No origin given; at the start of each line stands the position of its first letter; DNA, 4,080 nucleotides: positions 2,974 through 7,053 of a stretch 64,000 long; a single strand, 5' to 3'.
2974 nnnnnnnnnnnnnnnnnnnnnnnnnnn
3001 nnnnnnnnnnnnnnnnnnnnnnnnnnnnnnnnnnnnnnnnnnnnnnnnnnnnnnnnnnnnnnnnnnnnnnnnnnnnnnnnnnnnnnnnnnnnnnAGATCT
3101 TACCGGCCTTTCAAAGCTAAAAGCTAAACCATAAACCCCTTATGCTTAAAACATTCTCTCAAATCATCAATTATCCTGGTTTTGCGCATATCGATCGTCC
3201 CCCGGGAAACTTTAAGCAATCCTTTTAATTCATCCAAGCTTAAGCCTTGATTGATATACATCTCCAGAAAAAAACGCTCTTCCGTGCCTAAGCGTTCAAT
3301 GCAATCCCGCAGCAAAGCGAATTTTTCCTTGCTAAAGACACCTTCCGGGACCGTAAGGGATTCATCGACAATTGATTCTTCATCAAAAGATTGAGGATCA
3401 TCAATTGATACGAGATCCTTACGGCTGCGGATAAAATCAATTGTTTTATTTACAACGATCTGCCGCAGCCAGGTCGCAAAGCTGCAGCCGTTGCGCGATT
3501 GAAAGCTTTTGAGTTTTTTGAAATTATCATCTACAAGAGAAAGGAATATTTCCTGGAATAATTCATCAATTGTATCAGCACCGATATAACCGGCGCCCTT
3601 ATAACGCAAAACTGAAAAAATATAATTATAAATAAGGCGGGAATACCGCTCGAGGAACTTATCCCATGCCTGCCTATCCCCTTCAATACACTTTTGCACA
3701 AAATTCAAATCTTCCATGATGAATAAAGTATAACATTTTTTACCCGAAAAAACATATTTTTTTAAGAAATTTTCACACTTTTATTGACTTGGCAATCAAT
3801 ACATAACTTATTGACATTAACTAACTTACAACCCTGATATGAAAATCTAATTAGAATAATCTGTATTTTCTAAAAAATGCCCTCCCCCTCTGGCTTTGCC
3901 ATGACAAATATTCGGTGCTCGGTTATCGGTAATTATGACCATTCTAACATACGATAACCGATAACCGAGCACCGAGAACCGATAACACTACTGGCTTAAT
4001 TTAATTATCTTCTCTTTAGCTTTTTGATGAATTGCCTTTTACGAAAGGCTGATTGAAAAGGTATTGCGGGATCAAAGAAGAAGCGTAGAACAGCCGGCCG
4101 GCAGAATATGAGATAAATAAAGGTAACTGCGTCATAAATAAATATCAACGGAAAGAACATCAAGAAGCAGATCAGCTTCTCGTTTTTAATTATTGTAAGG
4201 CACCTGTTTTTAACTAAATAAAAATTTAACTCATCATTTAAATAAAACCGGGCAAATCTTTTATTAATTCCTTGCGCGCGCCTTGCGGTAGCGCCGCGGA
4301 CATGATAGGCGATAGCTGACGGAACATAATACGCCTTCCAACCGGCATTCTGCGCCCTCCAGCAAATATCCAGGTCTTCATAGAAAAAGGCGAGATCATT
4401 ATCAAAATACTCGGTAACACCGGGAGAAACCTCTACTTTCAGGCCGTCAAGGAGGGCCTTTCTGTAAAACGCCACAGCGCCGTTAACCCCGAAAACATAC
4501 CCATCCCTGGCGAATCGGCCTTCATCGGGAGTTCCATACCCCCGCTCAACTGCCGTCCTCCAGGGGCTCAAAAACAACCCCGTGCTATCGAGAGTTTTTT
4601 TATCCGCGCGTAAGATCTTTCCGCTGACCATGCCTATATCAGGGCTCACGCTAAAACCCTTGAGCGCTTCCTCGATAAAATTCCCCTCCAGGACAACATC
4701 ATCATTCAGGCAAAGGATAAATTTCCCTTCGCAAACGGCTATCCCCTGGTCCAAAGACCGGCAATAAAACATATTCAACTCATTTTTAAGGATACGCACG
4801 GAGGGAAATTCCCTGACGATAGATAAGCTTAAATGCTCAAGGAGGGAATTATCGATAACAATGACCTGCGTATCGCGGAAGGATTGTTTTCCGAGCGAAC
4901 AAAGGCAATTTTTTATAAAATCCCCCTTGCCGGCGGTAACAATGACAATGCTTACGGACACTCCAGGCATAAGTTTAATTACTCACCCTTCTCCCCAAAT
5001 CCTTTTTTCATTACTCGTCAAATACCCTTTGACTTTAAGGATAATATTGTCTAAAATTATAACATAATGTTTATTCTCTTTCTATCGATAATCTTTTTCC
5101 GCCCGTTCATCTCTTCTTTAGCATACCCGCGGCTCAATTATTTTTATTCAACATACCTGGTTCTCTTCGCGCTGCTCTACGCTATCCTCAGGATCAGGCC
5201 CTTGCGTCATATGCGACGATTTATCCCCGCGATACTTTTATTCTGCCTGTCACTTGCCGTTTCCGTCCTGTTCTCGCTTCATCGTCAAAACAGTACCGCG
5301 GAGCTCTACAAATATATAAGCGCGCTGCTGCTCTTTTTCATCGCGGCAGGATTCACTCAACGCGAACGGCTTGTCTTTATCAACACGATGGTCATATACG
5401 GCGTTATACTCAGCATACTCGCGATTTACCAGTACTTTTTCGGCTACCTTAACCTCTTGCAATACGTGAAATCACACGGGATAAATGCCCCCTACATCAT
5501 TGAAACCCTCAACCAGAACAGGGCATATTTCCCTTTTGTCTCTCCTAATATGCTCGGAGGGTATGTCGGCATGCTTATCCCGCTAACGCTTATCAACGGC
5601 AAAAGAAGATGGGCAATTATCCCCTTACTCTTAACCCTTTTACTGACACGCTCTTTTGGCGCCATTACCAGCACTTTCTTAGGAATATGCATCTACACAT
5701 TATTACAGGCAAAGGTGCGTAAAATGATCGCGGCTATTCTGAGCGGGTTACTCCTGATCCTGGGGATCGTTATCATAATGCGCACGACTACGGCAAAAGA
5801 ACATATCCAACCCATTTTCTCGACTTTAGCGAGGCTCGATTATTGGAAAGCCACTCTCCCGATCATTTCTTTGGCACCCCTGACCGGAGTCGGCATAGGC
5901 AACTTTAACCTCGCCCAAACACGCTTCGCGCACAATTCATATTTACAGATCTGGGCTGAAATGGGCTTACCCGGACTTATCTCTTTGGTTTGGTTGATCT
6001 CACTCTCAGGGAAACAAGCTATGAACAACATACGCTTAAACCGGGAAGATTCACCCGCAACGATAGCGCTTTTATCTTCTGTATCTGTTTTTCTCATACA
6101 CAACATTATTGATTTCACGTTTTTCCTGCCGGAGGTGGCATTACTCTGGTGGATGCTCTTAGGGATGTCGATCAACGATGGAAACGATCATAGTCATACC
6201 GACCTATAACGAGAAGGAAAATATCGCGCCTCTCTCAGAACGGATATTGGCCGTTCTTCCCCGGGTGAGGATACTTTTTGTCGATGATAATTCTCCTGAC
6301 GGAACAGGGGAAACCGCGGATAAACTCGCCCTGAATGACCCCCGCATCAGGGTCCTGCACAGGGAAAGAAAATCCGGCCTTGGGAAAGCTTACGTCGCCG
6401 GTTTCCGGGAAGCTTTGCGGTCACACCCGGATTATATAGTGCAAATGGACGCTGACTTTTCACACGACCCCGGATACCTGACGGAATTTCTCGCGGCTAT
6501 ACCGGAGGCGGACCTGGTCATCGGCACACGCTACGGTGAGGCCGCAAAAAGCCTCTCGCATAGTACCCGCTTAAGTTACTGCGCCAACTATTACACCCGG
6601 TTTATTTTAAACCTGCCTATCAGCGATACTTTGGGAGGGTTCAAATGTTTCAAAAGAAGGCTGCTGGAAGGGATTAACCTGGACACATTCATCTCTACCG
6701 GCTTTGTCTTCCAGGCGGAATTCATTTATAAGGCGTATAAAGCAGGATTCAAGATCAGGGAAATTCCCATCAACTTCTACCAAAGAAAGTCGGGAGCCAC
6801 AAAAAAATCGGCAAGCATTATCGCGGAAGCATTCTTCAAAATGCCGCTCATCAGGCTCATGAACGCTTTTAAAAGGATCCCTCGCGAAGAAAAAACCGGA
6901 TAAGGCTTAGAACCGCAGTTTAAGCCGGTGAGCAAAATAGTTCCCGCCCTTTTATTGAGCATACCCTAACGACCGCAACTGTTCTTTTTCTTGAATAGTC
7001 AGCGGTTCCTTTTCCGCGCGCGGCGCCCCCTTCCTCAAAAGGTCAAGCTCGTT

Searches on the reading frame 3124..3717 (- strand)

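Call 7: search_protein_families(library=pfam, proteins=[window:3124-3717:-], max_evalue=0.001)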
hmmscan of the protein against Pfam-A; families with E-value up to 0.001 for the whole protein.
window:3124-3717:- (197 aa): 2 families
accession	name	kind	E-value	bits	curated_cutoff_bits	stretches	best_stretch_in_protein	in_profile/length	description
PF04542.20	Sigma70_r2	-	1.3e-09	38.2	24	1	22-100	2-69/71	Sigma-70 region 2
PF04545.22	Sigma70_r4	-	0.00011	22.1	24.1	1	140-188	2-50/50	Sigma-70, region 4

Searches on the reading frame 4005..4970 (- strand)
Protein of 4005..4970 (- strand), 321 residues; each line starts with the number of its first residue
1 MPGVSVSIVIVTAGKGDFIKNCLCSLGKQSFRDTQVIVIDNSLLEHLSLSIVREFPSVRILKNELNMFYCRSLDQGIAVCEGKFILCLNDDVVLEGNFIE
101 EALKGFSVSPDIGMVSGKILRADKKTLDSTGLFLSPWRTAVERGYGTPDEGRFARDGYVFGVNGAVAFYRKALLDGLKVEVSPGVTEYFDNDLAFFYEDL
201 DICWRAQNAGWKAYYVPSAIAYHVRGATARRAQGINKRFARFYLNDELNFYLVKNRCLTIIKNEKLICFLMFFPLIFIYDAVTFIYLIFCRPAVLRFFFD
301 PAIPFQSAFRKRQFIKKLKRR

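Call 7: search_protein_families(library=pfam, proteins=[window:4005-4970:-], max_evalue=0.001)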
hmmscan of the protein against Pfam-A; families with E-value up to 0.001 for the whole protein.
window:4005-4970:- (321 aa): 3 families
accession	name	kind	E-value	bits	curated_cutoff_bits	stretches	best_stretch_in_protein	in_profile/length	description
PF13641.12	Glyco_tranf_2_3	-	3.1e-15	57.2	27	1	6-228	3-216/230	Glycosyltransferase like family 2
PF00535.33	Glycos_transf_2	-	3e-14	53.7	23.3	1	7-126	1-123/168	Glycosyl transferase family 2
PF13632.12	Glyco_trans_2_3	-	1.8e-09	38.2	27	1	84-295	1-194/198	Glycosyl transferase family group 2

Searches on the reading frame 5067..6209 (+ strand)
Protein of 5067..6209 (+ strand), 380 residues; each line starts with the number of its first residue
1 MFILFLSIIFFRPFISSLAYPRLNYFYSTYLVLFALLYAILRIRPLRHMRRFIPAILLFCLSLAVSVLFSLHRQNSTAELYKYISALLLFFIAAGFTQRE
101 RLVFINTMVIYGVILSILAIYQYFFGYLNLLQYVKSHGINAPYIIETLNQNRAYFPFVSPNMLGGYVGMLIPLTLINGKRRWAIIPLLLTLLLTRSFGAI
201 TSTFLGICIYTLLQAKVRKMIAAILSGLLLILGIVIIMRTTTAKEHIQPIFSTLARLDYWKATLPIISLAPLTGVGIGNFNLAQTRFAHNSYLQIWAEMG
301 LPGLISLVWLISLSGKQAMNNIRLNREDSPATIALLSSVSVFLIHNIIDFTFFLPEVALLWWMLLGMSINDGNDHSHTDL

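Call 7: search_protein_families(library=pfam, proteins=[window:5067-6209:+], max_evalue=0.001)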
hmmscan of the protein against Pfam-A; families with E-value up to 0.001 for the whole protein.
window:5067-6209:+ (380 aa): 1 family
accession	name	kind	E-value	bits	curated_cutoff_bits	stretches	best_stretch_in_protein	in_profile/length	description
PF04932.20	Wzy_C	-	2.9e-15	56.8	31.7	1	183-307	2-148/149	O-Antigen ligase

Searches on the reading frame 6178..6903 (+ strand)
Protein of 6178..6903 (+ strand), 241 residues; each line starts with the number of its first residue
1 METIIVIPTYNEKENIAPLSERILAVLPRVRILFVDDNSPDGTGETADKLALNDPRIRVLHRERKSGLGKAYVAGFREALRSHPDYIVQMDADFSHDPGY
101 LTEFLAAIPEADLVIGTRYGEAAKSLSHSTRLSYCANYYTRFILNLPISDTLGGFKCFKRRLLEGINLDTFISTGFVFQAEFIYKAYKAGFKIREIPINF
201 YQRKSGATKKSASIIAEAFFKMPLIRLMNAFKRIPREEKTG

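Call 7: search_protein_families(library=pfam, proteins=[window:6178-6903:+], max_evalue=0.001)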
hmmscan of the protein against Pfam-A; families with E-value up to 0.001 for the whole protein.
window:6178-6903:+ (241 aa): 2 families
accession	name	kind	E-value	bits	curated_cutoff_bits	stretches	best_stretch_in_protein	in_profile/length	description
PF00535.33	Glycos_transf_2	-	1.5e-30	106.7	23.3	1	5-164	2-165/168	Glycosyl transferase family 2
PF13641.12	Glyco_tranf_2_3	-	7.1e-08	33.2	27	1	4-153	4-155/230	Glycosyltransferase like family 2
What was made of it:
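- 6178..6903 (+): Convergent GT2 that resembles polyprenyl-phosphate hexose synthases (context). PF00535 at 1.5e-30 (call 7).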

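Call 43: search_protein_families(library=ncbifam, proteins=[window:6178-6903:+], max_evalue=0.00001)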
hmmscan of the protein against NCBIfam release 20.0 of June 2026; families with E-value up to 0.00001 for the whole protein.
window:6178-6903:+ (241 aa): 10 families
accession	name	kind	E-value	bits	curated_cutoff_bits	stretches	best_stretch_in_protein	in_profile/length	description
TIGR04182.1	glyco_TIGR04182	equivalog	2e-16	60.2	325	1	4-209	3-199/293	S-layer glycoprotein N-glycosyltransferase AglJ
NF047588.1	GlcsyltransPgfSStrep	equivalog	3.9e-13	49.3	500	1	1-209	1-204/308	glycosyltransferase PgfS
NF058614.1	PPMAGASynPpgS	equivalog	3.5e-12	46.2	370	1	4-202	3-198/226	polyprenyl-phospho-N-acetylgalactosaminyl synthase PpgS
TIGR03937.1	PgaC_IcaA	equivalog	4.8e-11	42.2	422.3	1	5-95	49-137/407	poly-beta-1,6-N-acetyl-D-glucosamine synthase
NF041391.1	DPhHxTase_Halo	equivalog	1.6e-10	40.3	375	1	9-209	3-191/213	dolichyl-phosphate hexose transferase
NF045692.1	OglycostaseCruG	equivalog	6.8e-09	35.1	600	1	4-109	44-153/386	2'-O-glycosyltransferase CruG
TIGR03469.1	HpnB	hypoth_equivalog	1.4e-08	34.2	379.25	1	4-113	47-165/386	hopene-associated glycosyltransferase HpnB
NF007986.1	PRK10714.1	equivalog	2.7e-07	29.9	529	1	4-128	9-135/316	undecaprenyl-phosphate 4-deoxy-4-formamido-L-arabinose transferase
TIGR04283.1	glyco_like_mftF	equivalog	3.2e-06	26.9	182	1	5-78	3-70/221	TIGR04283 family arsenosugar biosynthesis glycosyltransferase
TIGR03965.1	mycofact_glyco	equivalog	3.2e-06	26.3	280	1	4-110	77-181/467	mycofactocin biosynthesis glycosyltransferase MftF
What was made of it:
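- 6178..6903 (+): Weak, sub-cutoff NCBIfam hits to AglJ, PpgS and dolichyl-phosphate hexose transferase (call 43).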
